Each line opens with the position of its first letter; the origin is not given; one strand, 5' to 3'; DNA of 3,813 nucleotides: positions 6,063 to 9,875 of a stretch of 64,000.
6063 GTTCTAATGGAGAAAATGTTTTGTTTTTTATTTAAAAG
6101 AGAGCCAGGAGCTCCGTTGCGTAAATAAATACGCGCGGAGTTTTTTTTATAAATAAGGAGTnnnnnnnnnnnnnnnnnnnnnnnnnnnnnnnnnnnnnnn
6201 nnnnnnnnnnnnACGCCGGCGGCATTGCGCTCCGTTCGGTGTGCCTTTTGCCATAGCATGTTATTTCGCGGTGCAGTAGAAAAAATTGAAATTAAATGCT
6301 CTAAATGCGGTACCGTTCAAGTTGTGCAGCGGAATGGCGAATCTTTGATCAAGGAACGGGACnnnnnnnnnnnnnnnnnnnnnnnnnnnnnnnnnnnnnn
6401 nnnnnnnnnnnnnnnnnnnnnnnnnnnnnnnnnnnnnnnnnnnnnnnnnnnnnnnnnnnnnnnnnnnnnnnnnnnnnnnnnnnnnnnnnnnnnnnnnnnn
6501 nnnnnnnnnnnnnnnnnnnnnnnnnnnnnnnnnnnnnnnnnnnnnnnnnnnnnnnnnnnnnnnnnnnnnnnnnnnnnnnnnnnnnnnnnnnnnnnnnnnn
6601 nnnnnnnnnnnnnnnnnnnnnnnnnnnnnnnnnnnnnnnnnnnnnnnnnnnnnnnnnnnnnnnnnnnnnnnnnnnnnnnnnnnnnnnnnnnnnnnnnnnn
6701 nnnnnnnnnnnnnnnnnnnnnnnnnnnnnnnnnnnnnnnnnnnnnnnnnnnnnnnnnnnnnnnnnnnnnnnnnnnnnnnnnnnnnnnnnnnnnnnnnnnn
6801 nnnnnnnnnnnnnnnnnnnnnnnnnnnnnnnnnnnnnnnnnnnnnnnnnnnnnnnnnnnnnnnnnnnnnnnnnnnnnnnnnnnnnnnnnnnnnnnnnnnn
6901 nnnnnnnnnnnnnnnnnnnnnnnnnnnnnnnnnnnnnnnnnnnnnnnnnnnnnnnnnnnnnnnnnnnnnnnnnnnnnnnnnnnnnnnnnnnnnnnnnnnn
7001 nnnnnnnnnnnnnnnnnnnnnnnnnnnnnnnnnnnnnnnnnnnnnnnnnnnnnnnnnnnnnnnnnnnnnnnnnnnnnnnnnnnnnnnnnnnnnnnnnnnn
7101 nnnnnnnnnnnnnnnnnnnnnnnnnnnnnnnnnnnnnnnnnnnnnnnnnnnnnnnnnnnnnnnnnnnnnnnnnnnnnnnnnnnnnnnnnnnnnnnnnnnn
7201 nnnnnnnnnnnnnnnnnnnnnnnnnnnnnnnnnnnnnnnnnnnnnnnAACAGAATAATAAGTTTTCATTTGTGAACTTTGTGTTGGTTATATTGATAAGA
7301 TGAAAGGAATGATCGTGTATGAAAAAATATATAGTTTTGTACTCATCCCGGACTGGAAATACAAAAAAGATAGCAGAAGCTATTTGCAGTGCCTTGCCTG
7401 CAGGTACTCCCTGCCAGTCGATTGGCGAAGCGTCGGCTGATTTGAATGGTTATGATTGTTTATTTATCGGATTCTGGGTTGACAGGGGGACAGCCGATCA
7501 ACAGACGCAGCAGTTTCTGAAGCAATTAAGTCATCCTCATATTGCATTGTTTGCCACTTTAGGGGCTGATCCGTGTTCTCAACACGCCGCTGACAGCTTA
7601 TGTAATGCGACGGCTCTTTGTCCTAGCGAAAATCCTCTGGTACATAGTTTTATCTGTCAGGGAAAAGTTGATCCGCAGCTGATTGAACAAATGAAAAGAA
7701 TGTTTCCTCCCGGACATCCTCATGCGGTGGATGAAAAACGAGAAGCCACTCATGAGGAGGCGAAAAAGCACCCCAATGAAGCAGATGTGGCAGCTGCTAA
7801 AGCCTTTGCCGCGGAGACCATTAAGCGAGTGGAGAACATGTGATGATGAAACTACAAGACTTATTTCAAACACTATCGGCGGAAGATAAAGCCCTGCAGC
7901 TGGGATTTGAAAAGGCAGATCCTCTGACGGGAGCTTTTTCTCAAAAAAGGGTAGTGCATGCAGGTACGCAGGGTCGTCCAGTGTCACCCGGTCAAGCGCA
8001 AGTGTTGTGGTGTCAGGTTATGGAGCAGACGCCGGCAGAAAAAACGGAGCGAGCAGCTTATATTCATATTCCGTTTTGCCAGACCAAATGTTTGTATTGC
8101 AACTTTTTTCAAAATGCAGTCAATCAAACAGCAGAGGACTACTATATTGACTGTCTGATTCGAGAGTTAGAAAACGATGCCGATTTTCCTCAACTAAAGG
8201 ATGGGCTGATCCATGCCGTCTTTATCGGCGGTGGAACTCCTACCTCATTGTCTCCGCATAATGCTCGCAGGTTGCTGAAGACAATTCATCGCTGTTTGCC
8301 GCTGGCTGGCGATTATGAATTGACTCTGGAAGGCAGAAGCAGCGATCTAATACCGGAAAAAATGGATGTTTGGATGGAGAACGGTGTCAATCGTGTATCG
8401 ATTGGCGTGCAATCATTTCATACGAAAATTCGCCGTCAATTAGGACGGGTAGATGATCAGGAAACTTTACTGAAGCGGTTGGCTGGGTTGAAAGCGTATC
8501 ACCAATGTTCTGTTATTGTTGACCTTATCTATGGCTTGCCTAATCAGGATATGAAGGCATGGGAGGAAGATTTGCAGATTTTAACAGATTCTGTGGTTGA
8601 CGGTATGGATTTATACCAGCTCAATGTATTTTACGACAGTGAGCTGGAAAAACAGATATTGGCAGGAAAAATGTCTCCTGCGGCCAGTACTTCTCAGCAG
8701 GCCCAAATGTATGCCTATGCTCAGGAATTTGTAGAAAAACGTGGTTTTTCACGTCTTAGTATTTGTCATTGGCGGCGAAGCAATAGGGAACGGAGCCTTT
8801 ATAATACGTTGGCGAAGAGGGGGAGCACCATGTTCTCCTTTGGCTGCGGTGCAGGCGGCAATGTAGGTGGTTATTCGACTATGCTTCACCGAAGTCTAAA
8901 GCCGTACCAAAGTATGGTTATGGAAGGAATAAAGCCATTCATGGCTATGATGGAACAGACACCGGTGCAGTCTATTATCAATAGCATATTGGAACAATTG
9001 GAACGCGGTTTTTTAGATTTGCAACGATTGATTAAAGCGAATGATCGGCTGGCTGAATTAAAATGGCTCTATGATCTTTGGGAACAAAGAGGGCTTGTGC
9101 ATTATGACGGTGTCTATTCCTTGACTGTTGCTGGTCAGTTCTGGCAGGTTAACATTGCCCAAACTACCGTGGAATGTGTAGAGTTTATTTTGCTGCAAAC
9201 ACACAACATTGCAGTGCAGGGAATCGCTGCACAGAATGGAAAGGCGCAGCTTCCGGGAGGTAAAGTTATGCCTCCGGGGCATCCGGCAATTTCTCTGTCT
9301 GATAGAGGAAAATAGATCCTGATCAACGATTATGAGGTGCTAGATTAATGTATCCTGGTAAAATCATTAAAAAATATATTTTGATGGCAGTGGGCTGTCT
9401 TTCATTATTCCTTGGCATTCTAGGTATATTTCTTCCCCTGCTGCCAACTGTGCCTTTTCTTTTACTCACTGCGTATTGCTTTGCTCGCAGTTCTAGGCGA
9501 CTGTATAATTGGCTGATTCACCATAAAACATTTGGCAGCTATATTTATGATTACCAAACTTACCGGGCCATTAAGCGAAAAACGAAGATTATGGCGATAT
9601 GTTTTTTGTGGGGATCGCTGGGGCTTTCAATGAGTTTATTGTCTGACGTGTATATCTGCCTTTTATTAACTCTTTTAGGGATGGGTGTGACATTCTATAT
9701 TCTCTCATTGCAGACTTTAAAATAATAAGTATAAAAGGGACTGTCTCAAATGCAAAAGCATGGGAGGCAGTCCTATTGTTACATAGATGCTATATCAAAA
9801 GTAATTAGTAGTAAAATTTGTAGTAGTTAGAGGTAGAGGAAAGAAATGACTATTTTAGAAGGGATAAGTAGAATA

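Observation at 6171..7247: Cytoplasmic zinc-ribbon plus periplasmic-binding-protein-fold fusion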

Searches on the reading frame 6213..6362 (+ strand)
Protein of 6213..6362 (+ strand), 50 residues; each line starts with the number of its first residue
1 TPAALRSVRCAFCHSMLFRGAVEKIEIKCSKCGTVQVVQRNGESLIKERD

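Call 96: search_dna_similar(query=window:6213-6362:+, collection=phages, mode=protein, max_evalue=0.1, max_rows=25)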
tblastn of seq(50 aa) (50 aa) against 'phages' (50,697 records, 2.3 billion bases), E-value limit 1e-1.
Records with a match: 31; places in all: 31; records where one place covers at least 80% of the query: 7.
Best place of each record, by identity: <60% 31.
By first word of the organism name: Ralstonia 23; Pseudomonas 6; Microcystis 1; Escherichia 1.
By host as written in the record: Ralstonia solanacearum 18; Pseudomonas aeruginosa 3; Pseudomonas aeruginosa PAO1 (ATCC 15692) 2; Microcystis aeruginosa FACHB-942 1; - 1; Escherichia coli 1; Ralstonia solanacearum R470 1; Ralstonia solanacearum S718 1; and 3 more.
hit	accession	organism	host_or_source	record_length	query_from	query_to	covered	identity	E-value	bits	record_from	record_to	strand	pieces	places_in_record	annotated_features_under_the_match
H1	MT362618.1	Microcystis phage MaeS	Microcystis aeruginosa FACHB-942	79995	3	43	82%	42.9%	9e-2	34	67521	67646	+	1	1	hypothetical protein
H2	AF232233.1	Pseudomonas phage B3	Pseudomonas aeruginosa PAO1 (ATCC 15692)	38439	5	46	84%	37.2%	5e-2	35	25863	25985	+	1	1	Com translational regulator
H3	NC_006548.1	Pseudomonas phage B3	Pseudomonas aeruginosa PAO1 (ATCC 15692)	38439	5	46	84%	37.2%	5e-2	35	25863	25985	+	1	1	translational regulator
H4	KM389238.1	Pseudomonas phage F_HA1208sp/Pa1651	-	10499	5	46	84%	37.2%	7e-2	34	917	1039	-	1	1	record has no annotation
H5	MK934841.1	Pseudomonas phage UMP151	Pseudomonas aeruginosa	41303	5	46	84%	37.2%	8e-2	34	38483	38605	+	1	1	none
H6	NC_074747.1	Pseudomonas phage UMP151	Pseudomonas aeruginosa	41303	5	46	84%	37.2%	8e-2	34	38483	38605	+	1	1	none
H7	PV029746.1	Pseudomonas phage Phipami28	Pseudomonas aeruginosa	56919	5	46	84%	37.2%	8e-2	34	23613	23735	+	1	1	hypothetical protein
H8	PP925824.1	Escherichia phage Chuche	Escherichia coli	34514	2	40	78%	38.5%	1e-2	37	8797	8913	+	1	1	gpCom control of modification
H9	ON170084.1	Ralstonia phage YO040_4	Ralstonia solanacearum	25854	5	39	70%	37.1%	5e-2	35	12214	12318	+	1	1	record has no annotation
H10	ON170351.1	Ralstonia phage YO378_4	Ralstonia solanacearum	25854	5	39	70%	37.1%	5e-2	35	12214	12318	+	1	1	record has no annotation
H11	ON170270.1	Ralstonia phage YO161_4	Ralstonia solanacearum R470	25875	5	39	70%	37.1%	5e-2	35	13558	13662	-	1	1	record has no annotation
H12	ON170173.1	Ralstonia phage YO101_3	Ralstonia solanacearum S718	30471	5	39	70%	37.1%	5e-2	35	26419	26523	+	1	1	record has no annotation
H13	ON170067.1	Ralstonia phage YO027_3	Ralstonia solanacearum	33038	5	39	70%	37.1%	5e-2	35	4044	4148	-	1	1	record has no annotation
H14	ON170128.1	Ralstonia phage YO074_4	Ralstonia solanacearum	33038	5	39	70%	37.1%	5e-2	35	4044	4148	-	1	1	record has no annotation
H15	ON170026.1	Ralstonia phage YO006_4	Ralstonia solanacearum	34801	5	39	70%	37.1%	5e-2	35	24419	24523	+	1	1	record has no annotation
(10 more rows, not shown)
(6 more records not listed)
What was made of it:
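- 6225..6350 (+): Com-family CCCC zinc ribbon (aa 19-60; C24, C27, C43, C46). A disordered linker follows at aa 61-75. There are weak hits to annotated phage Com regulators (call 96).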

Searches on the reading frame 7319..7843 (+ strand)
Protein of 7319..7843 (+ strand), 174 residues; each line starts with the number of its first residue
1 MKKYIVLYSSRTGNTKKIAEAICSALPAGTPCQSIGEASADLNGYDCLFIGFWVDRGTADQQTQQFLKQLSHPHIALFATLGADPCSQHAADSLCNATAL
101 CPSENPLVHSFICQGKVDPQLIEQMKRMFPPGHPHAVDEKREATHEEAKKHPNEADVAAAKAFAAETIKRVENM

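Call 6: search_protein_families(library=pfam, proteins=[window:7319-7843:+], max_evalue=0.01)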
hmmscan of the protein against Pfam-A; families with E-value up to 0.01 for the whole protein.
window:7319-7843:+ (174 aa): 3 families
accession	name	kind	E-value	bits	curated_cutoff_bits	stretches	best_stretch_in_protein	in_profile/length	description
PF12641.12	Flavodoxin_3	-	5.6e-54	182.7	27.5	1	6-164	2-159/160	Flavodoxin domain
PF12724.12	Flavodoxin_5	-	1.1e-08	36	27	1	5-83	1-86/145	Flavodoxin domain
PF00258.30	Flavodoxin_1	-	0.00058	20.5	25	1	6-51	1-52/143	Flavodoxin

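Call 7: search_protein_families(library=ncbifam, proteins=[window:7319-7843:+], max_evalue=0.01)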
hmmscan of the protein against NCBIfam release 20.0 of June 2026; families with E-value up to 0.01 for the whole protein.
window:7319-7843:+ (174 aa): 11 families
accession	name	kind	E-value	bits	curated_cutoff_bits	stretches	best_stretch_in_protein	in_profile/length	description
NF045594.1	flavodox_BilS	equivalog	1.4e-34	119.4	155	1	4-163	1-159/160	flavodoxin family protein BilS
NF008316.0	PRK11104.1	equivalog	3e-06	27.2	142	1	3-70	2-73/177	menaquinone-dependent protoporphyrinogen IX dehydrogenase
NF005501.0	PRK07116.1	subfamily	7.4e-06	25.5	198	0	35-88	68-123/161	flavodoxin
NF006739.0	PRK09267.1-5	subfamily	0.00035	20.3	175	1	1-74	1-77/168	flavodoxin FldA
TIGR01752.1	flav_long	equivalog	0.00038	20.1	146.75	1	6-72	4-73/167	flavodoxin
NF006738.0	PRK09267.1-4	equivalog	0.0018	17.9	172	1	5-54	4-55/171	flavodoxin FldA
TIGR01754.1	flav_RNR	hypoth_equivalog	0.0024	17.8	163.8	1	5-97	4-102/140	putative ribonucleotide reductase-associated flavodoxin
NF006747.0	PRK09271.1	equivalog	0.0024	17.6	104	1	4-97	3-106/160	flavodoxin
NF005216.0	PRK06703.1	subfamily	0.0032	17.5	127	1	1-70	1-75/151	flavodoxin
TIGR01753.1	flav_short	equivalog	0.0033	17.9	123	0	5-51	2-52/140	flavodoxin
NF006736.0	PRK09267.1-2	equivalog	0.0038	17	202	1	3-70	3-70/161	flavodoxin FldA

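Call 64: search_solved_structures(query=window:7319-7843:+, max_evalue=0.001, show_alignments=1)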
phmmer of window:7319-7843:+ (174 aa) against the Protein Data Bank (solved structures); distinct sequences matched with E-value up to 0.001: 1.
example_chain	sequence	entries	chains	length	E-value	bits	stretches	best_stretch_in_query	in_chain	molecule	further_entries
8g64_A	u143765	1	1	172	5.2e-20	75.4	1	3-164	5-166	Flavodoxin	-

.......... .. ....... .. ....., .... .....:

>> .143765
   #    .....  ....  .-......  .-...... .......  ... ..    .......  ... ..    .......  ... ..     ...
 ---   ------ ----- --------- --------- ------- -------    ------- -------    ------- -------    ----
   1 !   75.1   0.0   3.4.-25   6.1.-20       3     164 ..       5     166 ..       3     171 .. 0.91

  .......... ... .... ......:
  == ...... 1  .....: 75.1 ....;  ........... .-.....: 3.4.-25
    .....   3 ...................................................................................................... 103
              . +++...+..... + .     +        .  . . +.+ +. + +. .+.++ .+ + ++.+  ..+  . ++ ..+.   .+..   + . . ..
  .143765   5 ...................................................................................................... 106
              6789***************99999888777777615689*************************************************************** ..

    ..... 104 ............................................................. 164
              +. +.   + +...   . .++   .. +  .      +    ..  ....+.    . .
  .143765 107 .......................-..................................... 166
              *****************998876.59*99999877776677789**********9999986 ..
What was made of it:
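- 7319..7843 (+): HmuF/FldH-like flavodoxin (Flavodoxin_3). Calls 6, 7 and 64 (PDB 8g64, 5e-20).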

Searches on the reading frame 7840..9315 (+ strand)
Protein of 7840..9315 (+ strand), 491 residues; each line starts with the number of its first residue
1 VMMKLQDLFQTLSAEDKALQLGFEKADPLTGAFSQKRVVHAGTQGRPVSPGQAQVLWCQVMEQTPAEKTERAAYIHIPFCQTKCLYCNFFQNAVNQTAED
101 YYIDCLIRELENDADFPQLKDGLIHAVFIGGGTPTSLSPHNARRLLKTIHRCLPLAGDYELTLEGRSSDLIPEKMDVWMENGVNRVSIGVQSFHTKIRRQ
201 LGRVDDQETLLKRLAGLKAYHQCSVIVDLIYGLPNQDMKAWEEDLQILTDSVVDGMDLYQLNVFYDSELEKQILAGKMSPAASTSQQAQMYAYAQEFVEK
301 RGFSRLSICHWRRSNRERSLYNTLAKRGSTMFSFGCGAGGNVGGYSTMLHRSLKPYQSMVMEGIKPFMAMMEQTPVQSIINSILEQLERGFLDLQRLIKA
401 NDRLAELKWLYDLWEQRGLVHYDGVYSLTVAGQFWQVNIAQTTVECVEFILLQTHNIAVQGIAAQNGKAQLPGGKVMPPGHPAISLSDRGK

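Call 6: search_protein_families(library=pfam, proteins=[window:7840-9315:+], max_evalue=0.01)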
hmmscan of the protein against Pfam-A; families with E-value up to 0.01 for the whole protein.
window:7840-9315:+ (491 aa): 1 family
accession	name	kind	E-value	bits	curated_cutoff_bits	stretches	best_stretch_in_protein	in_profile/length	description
PF04055.27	Radical_SAM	-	1.2e-18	68.3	29.5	1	74-246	1-164/166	Radical SAM superfamily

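Call 7: search_protein_families(library=ncbifam, proteins=[window:7840-9315:+], max_evalue=0.01)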
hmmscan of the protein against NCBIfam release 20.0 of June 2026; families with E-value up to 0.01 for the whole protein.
window:7840-9315:+ (491 aa): 21 families
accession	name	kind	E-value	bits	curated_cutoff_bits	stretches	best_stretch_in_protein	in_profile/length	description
TIGR04107.1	rSAM_HutW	equivalog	1.7e-147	491.7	400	1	31-447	2-418/419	heme anaerobic degradation radical SAM methyltransferase ChuW/HutW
TIGR00539.1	hemN_rel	equivalog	2.1e-50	171.8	205.4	1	72-368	2-290/361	radical SAM family heme chaperone HemW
NF006067.1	PRK08208.1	equivalog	1.3e-45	156.2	380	1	67-354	32-309/427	STM4012 family radical SAM protein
TIGR03994.1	rSAM_HemZ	equivalog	5.4e-37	127.9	321.4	1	67-304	81-316/401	coproporphyrinogen dehydrogenase HemZ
NF005133.0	PRK06582.1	equivalog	2.3e-35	122.4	597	1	70-338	11-274/390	coproporphyrinogen III oxidase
TIGR00538.1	hemN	equivalog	8.4e-35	120.4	324.95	1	64-320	43-297/454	oxygen-independent coproporphyrinogen III oxidase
NF006064.0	PRK08207.2-2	equivalog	3.5e-31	108.7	504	1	67-276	141-353/465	coproporphyrinogen III oxidase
NF004567.0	PRK05904.1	equivalog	3.5e-28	98.8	355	1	70-328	6-253/353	coproporphyrinogen III oxidase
NF006060.0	PRK08207.1-3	equivalog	5e-28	98.1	653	1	68-299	147-382/477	coproporphyrinogen III oxidase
NF006061.0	PRK08207.1-4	equivalog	4.5e-27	95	702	1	69-304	172-408/501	coproporphyrinogen III oxidase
NF006385.0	PRK08629.1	equivalog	5.9e-27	94.5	355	1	61-399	43-366/439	coproporphyrinogen III oxidase family protein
NF006059.0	PRK08207.1-1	equivalog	1.7e-21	76.5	1012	1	67-301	168-403/496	coproporphyrinogen III oxidase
NF006066.0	PRK08207.2-5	equivalog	4.8e-19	68.4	1117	1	62-263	182-386/518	coproporphyrinogen III oxidase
NF006062.0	PRK08207.1-5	equivalog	2.4e-16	59.6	1007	1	71-267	149-349/476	coproporphyrinogen III oxidase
NF006063.0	PRK08207.2-1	equivalog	3.5e-16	58.9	1074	1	65-251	187-376/518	coproporphyrinogen III oxidase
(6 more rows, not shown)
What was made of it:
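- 7840..9315 (+): ChuW/HutW radical SAM anaerobic heme-degrading methyltransferase. Call 7 (TIGR04107, 491.7 bits, cutoff 400).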

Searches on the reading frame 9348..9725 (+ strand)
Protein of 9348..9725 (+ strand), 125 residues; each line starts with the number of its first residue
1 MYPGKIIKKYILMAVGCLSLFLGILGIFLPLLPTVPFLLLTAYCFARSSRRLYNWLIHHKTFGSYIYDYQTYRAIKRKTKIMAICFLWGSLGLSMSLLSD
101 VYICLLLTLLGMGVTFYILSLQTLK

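Call 6: search_protein_families(library=pfam, proteins=[window:9348-9725:+], max_evalue=0.01)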
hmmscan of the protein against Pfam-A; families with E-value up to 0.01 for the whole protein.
window:9348-9725:+ (125 aa): 1 family
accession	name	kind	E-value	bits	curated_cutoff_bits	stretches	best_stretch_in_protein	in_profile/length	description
PF04304.18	DUF454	-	3.2e-39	133.9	35.1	1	9-123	1-115/115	Protein of unknown function (DUF454)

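Call 7: search_protein_families(library=ncbifam, proteins=[window:9348-9725:+], max_evalue=0.01)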
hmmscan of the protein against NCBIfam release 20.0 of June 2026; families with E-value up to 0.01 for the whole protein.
window:9348-9725:+ (125 aa): 1 family
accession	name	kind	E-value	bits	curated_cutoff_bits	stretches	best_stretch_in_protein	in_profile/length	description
NF007818.0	PRK10527.1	equivalog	1.2e-27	96.4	163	1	8-121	2-115/125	DUF454 family protein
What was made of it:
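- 9348..9725 (+): DUF454 membrane protein, the last gene of the unit. Calls 6 and 7.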
